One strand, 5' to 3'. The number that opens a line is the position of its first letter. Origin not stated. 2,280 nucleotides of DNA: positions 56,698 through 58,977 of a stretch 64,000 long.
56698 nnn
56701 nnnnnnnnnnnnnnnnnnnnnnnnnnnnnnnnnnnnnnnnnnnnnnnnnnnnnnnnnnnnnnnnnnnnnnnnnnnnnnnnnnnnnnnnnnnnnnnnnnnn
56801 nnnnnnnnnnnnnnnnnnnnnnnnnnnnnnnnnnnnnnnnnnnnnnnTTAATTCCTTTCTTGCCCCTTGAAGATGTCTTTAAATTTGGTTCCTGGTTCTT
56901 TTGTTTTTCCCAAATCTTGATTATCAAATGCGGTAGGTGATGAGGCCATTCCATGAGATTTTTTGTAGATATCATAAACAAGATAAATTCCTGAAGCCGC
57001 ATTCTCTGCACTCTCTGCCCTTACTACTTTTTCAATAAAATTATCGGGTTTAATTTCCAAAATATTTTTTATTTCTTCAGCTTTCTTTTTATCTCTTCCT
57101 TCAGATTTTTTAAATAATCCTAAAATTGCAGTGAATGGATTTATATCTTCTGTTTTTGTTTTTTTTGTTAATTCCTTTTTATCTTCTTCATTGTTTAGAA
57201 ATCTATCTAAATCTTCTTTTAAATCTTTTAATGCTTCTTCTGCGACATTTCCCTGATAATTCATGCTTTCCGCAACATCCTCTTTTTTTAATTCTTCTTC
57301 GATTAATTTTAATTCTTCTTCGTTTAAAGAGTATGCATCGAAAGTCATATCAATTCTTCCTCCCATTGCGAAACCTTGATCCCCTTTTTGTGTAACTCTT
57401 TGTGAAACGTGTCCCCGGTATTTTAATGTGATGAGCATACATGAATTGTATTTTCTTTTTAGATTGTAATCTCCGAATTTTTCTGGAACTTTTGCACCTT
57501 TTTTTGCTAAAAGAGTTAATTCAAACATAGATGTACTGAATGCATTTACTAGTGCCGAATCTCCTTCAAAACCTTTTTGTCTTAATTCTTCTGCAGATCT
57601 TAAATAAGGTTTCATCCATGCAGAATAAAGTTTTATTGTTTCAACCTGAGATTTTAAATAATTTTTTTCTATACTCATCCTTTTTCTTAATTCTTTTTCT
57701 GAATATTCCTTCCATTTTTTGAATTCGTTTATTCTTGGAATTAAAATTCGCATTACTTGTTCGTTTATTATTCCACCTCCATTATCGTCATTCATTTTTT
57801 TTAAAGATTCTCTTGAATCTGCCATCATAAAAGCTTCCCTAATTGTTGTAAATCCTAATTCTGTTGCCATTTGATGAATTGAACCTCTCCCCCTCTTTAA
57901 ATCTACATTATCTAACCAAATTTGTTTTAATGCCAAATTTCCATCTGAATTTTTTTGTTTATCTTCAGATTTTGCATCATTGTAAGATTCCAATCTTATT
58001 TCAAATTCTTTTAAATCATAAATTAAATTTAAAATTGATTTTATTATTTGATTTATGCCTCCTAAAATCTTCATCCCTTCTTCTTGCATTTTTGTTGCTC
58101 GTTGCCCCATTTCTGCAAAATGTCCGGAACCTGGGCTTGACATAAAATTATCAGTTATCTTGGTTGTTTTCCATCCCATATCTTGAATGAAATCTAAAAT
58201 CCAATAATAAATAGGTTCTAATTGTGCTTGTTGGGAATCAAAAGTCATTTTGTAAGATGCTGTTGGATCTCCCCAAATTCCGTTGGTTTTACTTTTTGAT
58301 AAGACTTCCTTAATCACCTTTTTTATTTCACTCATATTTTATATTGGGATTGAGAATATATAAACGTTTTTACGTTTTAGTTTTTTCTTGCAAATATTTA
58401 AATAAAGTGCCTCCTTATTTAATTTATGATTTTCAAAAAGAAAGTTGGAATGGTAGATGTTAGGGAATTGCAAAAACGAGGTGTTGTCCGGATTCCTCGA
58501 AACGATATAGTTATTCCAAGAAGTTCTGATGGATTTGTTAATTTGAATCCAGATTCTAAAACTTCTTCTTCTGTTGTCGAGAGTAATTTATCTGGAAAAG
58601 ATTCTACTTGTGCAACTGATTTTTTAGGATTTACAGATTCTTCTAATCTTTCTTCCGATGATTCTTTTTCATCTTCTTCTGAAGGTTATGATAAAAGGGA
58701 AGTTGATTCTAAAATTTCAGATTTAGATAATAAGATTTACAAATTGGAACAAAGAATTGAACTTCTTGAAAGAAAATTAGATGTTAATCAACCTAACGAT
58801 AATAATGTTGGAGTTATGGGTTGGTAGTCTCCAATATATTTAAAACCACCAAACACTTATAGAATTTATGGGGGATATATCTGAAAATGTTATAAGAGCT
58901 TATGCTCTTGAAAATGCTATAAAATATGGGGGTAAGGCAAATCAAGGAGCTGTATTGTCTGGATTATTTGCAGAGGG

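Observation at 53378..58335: Minus-strand block of four uncharacterised genes: NTase, an interrupted sugar-isomerase-like TIM barrel, an acidic protein and a 495-aa unknown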

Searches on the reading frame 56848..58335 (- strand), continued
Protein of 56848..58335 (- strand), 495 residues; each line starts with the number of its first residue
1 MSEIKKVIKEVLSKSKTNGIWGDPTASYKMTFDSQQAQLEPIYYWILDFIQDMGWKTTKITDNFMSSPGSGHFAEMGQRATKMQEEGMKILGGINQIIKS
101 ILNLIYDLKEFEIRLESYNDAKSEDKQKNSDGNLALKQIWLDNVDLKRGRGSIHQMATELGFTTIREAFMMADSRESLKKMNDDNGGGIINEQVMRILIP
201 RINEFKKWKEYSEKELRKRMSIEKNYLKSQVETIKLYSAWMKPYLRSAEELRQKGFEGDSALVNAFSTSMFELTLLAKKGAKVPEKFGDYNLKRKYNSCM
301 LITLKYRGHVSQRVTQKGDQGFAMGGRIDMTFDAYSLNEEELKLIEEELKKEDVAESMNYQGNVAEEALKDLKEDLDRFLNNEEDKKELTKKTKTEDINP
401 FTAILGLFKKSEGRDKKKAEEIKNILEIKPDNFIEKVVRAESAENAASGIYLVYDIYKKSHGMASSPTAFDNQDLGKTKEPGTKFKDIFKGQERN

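Call 93: search_protein_families(library=ncbifam, alignment_id=A3, max_evalue=0.1)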
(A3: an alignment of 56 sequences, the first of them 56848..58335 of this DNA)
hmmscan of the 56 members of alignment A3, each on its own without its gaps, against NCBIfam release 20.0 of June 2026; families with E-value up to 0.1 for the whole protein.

A. member 1, window:56848-58335:- (495 aa): 1 family
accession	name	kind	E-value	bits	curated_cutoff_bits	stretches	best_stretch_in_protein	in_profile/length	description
TIGR03936.1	sam_1_link_chp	equivalog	0.053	13.2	71.9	0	348-443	101-196/209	TIGR03936 family radical SAM-associated protein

B. families by the number of members that match (of 56 scanned): 22 families
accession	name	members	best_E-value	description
NF011144.0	PRK14555.2-2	2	0.0084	RNA-binding protein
TIGR04527.1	mycoplas_twoTM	2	0.017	MG_279/MG_280 family protein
NF040819.1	helicase_HerA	1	0.00041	DNA double-strand break repair helicase HerA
NF033948.0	AcrIIA3_fam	1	0.00051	anti-CRISPR protein AcrIIA3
TIGR03623.1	TIGR03623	1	0.0024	probable DNA repair protein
NF008503.0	PRK11413.1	1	0.014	hydratase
TIGR00583.1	mre11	1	0.016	DNA repair protein (mre11)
TIGR02328.1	TIGR02328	1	0.023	TIGR02328 family protein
NF005269.0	PRK06771.1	1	0.029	hypothetical protein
NF040642.1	sulf_sens_BigR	1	0.034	sulfite-sensing transcriptional repressor BigR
TIGR02132.1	phaR_Bmeg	1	0.039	polyhydroxyalkanoic acid synthase subunit PhaR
NF035934.1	ESAT6_2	1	0.049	pore-forming ESAT-6 family protein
TIGR03936.1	sam_1_link_chp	1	0.053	TIGR03936 family radical SAM-associated protein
TIGR03543.1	divI1A_rptt_fam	1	0.054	DivIVA domain repeat protein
NF053706.1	PrRKinActvMcsABac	1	0.055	protein-arginine kinase activator protein McsA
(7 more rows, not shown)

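Call 95: search_protein_families(library=pfam, proteins=[L084:9960-12128:+, L085:9969-11744:+], max_evalue=1)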
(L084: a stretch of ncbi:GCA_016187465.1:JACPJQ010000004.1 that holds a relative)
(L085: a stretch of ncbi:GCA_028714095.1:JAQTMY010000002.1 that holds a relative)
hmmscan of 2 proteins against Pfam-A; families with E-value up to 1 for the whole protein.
L084:9960-12128:+ (722 aa): 1 family
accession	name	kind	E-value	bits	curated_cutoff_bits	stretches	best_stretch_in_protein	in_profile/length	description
PF01261.30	AP_endonuc_2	-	5.4e-15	56.2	31.1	2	537-648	132-230/249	Xylose isomerase-like TIM barrel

L085:9969-11744:+ (591 aa): 1 family
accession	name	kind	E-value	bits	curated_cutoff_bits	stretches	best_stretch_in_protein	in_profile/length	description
PF01261.30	AP_endonuc_2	-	1e-17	65.2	31.1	2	412-514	146-234/249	Xylose isomerase-like TIM barrel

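Call 96: search_protein_families(library=pfam, proteins=[P0257, P0260, P0267, P0368, P0300, P0247], max_evalue=0.1)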
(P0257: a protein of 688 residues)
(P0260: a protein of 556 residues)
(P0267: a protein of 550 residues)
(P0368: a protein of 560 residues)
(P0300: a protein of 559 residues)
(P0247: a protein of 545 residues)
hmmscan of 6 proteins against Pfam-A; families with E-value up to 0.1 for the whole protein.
P0257 (688 aa): 0 families

P0260 (556 aa): 1 family
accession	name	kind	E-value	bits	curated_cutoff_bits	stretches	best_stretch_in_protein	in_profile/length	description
PF15039.11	DUF4530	-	0.034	14.7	28.1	1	452-484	75-107/113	Domain of unknown function (DUF4530)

P0267 (550 aa): 0 families

P0368 (560 aa): 0 families

P0300 (559 aa): 1 family
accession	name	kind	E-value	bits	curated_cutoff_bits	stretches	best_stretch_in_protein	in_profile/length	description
PF17939.6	TetR_C_30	-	0.037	14.8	26.3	0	82-121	53-92/115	Tetracyclin repressor-like, C-terminal domain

P0247 (545 aa): 1 family
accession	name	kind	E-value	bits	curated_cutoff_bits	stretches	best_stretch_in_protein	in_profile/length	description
PF00611.28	FCH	-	0.08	13.7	27.8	0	252-333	5-75/78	Fes/CIP4, and EFC/F-BAR homology domain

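Call 98: list_cluster_members(proteins=[window:56848-58335:-, P0024, P0469, window:53378-54250:-, window:56228-56806:-, window:58426-58827:+])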
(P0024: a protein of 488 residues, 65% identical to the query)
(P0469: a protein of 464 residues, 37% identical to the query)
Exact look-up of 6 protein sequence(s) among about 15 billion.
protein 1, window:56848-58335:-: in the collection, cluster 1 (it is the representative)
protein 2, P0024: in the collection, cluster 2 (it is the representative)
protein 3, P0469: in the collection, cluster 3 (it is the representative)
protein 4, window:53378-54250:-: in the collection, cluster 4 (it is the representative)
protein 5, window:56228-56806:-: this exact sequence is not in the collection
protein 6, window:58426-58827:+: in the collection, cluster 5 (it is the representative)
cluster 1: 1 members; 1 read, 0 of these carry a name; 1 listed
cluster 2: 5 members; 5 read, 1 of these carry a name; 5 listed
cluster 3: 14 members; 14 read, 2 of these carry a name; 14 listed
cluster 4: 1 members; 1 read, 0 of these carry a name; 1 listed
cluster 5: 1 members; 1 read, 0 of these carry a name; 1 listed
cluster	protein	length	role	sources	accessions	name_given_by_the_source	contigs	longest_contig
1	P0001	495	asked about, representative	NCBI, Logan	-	-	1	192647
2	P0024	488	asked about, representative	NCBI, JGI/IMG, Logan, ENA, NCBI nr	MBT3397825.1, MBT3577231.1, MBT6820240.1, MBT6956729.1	hypothetical protein HOA55_02710 [archaeon] | hypothetical protein | hypothetical protein [archaeon]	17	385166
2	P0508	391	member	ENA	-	-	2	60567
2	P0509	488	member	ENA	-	-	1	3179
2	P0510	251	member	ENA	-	-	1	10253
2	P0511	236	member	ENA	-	-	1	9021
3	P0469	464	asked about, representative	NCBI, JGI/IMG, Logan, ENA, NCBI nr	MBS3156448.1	hypothetical protein J4413_04450 [Candidatus Woesearchaeota archaeon] | hypothetical protein [Candidatus Woesearchaeota archaeon]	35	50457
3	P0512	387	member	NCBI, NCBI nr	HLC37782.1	MAG TPA: hypothetical protein VJJ53_03310, partial [Candidatus Nanoarchaeia archaeon] | hypothetical protein [Candidatus Nanoarchaeia archaeon]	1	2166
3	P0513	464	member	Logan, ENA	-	-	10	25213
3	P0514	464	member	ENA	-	-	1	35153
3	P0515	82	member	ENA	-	-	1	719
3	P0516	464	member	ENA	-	-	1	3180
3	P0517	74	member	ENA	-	-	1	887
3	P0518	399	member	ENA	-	-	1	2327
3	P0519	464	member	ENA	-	-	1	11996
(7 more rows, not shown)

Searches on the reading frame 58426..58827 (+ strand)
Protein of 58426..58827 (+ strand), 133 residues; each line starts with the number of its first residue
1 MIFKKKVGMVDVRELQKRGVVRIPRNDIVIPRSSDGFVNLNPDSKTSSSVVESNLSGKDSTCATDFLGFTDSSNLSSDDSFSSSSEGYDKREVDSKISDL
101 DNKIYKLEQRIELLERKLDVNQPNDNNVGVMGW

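Call 3: search_protein_families(library=pfam, proteins=[window:58426-58827:+], max_evalue=1)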
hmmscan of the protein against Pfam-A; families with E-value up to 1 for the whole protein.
window:58426-58827:+ (133 aa): 2 families
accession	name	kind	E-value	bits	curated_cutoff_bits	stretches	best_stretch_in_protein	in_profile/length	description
PF06667.17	PspB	-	0.021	15.3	25.6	1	94-124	40-70/73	Phage shock protein B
PF10152.14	CCDC53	-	0.16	12.8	24.6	1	92-119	18-45/147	Subunit CCDC53 of WASH complex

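Call 4: search_protein_families(library=ncbifam, proteins=[window:58426-58827:+], max_evalue=1)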
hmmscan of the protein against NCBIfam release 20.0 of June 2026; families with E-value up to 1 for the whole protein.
window:58426-58827:+ (133 aa): 5 families
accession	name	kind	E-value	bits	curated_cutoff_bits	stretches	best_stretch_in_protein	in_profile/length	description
NF045995.1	MAG0865_DivIVA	hypoth_equivalog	5e-06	26.6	55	1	79-127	11-59/69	MAG0865 family DivIVA-related protein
NF006993.0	PRK09458.1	equivalog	0.0015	18.9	90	1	94-124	41-71/75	envelope stress response membrane protein PspB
TIGR02976.1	phageshock_pspB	equivalog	0.0026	18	51.7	1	95-124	42-71/75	envelope stress response membrane protein PspB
NF052682.1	morpho_FcmC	equivalog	0.024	14.9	90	1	75-115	47-87/159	filament morphology membrane protein FcmC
NF033930.1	pneumo_PspA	exception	0.14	10.8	850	1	89-117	288-316/659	pneumococcal surface protein A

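Call 7: search_protein_families(library=phrogs, proteins=[window:58426-58827:+], max_evalue=0.1)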
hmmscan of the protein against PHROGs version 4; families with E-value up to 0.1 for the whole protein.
window:58426-58827:+ (133 aa): 3 families
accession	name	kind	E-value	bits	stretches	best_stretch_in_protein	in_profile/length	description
phrog_2772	-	unknown function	0.0046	17.9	1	59-104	17-62/78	-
phrog_12015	-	unknown function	0.032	14.8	1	92-121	109-138/165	-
phrog_38539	-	unknown function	0.071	14.4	0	93-115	38-60/70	-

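Call 8: search_protein_families(library=padloc, proteins=[window:58426-58827:+], max_evalue=0.1)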
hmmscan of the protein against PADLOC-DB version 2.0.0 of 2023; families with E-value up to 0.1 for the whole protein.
window:58426-58827:+ (133 aa): 0 families
